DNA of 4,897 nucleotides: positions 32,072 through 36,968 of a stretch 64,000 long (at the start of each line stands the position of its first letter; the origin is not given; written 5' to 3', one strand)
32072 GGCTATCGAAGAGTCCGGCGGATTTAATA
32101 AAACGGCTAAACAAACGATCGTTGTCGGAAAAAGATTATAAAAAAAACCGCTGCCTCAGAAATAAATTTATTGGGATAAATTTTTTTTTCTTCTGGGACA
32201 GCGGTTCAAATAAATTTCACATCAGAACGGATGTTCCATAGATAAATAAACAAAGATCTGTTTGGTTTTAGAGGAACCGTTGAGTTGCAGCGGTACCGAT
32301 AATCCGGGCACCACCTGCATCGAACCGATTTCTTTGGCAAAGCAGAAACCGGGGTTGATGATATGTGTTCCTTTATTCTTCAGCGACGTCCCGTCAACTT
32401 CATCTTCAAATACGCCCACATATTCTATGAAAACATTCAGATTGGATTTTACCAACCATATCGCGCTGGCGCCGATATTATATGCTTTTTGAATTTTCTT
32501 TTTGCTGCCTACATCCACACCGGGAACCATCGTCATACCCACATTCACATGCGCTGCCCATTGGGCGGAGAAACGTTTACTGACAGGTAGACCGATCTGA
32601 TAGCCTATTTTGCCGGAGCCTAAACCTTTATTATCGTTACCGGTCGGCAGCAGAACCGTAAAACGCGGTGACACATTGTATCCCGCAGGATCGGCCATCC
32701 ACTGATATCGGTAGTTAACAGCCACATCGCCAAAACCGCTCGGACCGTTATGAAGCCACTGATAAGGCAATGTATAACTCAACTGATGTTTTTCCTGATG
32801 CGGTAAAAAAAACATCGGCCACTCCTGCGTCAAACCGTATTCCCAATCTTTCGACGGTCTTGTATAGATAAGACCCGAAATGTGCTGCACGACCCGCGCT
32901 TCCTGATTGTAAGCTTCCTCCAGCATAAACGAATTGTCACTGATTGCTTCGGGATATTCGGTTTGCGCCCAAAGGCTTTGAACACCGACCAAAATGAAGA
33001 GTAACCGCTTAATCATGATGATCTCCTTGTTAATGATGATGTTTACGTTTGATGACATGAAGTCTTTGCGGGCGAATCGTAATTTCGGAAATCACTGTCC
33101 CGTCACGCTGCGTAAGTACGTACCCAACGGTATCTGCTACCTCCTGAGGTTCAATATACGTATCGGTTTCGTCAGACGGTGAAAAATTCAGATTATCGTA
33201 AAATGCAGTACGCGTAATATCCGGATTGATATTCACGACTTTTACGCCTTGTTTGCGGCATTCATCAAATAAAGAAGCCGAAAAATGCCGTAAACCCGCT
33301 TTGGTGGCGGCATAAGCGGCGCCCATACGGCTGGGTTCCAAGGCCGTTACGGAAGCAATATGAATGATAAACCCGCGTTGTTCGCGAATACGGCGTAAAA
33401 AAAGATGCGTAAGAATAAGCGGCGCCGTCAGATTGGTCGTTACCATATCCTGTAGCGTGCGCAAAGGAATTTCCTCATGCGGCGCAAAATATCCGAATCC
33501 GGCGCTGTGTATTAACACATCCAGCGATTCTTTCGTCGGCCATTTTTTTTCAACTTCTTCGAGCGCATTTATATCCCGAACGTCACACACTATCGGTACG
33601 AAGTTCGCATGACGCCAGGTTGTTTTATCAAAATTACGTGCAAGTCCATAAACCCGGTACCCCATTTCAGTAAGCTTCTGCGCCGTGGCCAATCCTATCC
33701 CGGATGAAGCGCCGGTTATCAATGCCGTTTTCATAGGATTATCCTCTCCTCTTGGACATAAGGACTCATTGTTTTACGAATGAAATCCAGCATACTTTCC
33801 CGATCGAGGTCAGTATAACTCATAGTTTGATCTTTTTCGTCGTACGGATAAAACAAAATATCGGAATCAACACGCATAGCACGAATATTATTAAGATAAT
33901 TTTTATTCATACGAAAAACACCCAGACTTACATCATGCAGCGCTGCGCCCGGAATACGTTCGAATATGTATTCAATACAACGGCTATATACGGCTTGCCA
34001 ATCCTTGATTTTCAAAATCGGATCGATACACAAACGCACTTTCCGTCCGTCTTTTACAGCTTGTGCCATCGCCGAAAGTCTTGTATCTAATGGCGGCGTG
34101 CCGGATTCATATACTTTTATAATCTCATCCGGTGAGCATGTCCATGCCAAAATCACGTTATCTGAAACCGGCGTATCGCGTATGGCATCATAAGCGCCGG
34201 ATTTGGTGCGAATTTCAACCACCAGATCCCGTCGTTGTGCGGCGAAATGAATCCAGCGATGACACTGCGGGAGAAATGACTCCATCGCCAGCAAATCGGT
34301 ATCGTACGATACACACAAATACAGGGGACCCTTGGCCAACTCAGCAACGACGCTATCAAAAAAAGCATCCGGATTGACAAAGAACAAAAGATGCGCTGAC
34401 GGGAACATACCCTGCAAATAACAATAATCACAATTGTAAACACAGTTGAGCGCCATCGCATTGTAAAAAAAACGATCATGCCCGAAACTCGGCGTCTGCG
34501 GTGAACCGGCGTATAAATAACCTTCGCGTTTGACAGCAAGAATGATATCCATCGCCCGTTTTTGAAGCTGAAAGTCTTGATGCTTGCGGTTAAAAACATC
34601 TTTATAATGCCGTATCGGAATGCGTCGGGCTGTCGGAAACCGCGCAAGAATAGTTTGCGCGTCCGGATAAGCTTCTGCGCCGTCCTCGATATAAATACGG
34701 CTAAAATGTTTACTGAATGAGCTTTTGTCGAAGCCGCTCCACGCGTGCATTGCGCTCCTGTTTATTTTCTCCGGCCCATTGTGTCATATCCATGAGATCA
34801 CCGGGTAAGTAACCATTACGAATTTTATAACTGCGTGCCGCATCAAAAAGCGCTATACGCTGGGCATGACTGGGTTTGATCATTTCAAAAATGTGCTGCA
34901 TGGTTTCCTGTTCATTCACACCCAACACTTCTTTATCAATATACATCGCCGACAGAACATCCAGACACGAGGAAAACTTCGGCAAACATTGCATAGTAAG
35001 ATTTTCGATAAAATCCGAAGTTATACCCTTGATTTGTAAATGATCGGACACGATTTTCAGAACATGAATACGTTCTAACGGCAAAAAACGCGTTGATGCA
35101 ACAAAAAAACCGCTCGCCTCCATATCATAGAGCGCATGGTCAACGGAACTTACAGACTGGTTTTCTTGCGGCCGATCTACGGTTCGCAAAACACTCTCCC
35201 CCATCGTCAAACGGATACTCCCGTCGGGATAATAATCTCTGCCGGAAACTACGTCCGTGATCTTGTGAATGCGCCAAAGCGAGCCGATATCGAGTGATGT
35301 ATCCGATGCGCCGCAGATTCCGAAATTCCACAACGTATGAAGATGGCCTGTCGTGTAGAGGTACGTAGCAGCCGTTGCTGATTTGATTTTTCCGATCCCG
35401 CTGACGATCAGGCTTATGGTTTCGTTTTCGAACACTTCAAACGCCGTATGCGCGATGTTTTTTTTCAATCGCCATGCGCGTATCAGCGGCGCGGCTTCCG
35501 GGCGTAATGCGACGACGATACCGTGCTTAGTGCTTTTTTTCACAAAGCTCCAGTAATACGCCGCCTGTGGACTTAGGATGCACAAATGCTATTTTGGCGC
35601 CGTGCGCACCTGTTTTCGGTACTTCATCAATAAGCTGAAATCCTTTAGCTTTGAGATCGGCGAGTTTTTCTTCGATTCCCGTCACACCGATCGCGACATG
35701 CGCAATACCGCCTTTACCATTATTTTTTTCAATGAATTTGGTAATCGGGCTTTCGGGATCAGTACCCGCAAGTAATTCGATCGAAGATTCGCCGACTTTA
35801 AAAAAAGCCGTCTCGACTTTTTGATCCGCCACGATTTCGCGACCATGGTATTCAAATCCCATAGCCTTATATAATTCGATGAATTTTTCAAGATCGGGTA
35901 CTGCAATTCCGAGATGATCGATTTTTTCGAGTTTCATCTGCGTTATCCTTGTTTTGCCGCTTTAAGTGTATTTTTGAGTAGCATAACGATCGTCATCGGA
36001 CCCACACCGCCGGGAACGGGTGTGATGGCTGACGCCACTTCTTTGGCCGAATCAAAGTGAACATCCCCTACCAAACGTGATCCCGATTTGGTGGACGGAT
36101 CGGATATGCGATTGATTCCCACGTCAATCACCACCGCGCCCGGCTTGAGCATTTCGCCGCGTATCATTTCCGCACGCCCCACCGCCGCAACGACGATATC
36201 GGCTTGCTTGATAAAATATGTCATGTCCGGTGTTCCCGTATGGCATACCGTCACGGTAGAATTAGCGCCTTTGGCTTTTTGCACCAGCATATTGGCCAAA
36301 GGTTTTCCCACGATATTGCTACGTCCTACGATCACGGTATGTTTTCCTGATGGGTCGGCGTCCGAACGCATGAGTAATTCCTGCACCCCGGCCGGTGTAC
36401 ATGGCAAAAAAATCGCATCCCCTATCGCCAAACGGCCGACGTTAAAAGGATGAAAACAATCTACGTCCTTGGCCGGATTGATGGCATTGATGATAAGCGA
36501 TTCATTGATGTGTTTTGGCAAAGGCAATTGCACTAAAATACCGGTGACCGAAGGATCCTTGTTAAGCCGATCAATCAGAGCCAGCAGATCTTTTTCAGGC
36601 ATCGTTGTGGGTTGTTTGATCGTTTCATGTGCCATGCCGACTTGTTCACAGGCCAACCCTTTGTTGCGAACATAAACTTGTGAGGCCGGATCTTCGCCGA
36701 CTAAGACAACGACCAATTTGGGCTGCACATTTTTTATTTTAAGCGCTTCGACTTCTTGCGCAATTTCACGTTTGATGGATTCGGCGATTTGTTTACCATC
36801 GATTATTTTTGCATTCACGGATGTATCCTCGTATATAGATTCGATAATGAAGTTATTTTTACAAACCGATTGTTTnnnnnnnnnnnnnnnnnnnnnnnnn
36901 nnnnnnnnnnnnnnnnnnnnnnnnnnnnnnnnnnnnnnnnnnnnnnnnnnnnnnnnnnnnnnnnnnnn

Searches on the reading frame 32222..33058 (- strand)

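Call 8: search_protein_families(library=pfam, proteins=[window:32222-33058:-], max_evalue=0.001)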
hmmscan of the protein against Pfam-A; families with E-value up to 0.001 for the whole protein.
window:32222-33058:- (278 aa): 1 family
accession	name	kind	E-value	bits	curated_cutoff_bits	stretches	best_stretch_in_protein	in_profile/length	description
PF13557.12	Phenol_MetA_deg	-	2.5e-05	24.9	22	0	59-176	23-142/242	Putative MetA-pathway of phenol degradation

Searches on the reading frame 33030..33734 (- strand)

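Call 8: search_protein_families(library=pfam, proteins=[window:33030-33734:-], max_evalue=0.001)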
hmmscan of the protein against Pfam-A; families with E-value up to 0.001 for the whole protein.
window:33030-33734:- (234 aa): 4 families
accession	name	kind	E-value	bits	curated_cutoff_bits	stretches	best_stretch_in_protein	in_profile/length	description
PF00106.31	adh_short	-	2.5e-38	132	26.6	1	2-182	1-190/195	short chain dehydrogenase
PF13561.12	adh_short_C2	-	1.2e-22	81.1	27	1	8-204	1-214/236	Enoyl-(Acyl carrier protein) reductase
PF08659.16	KR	-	1.1e-08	35.7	22.6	1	3-170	2-174/180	KR domain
PF01370.27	Epimerase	-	4.5e-07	30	20.9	1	4-101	1-95/240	NAD dependent epimerase/dehydratase family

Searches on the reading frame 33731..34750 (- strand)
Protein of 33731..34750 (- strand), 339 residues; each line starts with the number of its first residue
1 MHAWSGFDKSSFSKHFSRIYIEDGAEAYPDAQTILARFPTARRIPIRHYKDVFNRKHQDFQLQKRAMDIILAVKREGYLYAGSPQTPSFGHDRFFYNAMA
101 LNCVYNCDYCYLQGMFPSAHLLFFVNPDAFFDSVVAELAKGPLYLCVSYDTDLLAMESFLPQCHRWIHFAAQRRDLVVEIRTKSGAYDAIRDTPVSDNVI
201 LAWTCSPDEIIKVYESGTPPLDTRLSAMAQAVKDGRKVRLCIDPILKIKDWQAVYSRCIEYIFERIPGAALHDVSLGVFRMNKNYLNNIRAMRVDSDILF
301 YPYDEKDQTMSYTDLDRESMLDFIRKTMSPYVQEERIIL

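Call 56: search_protein_families(library=pfam, proteins=[window:33731-34750:-], max_evalue=0.0001)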
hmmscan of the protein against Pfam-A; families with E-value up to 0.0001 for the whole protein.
window:33731-34750:- (339 aa): 1 family
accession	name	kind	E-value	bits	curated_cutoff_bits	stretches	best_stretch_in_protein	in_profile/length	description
PF20903.3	SPL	-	4.4e-14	52.6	27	1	18-278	5-266/338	Spore photoproduct lyase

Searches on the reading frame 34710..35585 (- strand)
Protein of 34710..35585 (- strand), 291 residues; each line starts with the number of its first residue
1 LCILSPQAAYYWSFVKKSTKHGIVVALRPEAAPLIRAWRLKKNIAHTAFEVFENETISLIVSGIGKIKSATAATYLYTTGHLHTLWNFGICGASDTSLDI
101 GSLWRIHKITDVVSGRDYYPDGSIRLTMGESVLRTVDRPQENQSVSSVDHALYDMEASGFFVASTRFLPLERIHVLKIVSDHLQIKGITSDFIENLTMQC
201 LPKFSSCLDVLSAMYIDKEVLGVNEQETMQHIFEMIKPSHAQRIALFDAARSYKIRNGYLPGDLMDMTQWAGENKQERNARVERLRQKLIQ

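Call 56: search_protein_families(library=pfam, proteins=[window:34710-35585:-], max_evalue=0.0001)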
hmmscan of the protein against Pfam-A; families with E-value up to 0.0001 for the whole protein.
window:34710-35585:- (291 aa): 1 family
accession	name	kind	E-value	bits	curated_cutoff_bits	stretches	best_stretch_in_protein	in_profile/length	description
PF01048.26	PNP_UDP_1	-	7.2e-08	32.6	25.1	1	20-109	1-97/233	Phosphorylase superfamily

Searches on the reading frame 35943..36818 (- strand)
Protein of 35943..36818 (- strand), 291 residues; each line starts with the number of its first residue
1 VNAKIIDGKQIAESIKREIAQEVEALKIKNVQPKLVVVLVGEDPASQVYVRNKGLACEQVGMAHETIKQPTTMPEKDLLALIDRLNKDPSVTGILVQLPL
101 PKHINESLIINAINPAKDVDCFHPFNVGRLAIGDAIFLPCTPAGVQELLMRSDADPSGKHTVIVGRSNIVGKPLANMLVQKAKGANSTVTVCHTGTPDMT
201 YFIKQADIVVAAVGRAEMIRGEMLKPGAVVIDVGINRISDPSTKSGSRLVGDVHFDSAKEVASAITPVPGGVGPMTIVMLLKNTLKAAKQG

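Call 56: search_protein_families(library=pfam, proteins=[window:35943-36818:-], max_evalue=0.0001)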
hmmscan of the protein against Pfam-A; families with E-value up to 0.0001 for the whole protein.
window:35943-36818:- (291 aa): 2 families
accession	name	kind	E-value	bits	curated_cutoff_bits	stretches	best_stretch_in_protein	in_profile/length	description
PF02882.25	THF_DHG_CYH_C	-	5.8e-67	224.4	27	1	123-290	1-158/160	Tetrahydrofolate dehydrogenase/cyclohydrolase, NAD(P)-binding domain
PF00763.28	THF_DHG_CYH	-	7.5e-44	149.1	32.8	1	6-120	1-115/115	Tetrahydrofolate dehydrogenase/cyclohydrolase, catalytic domain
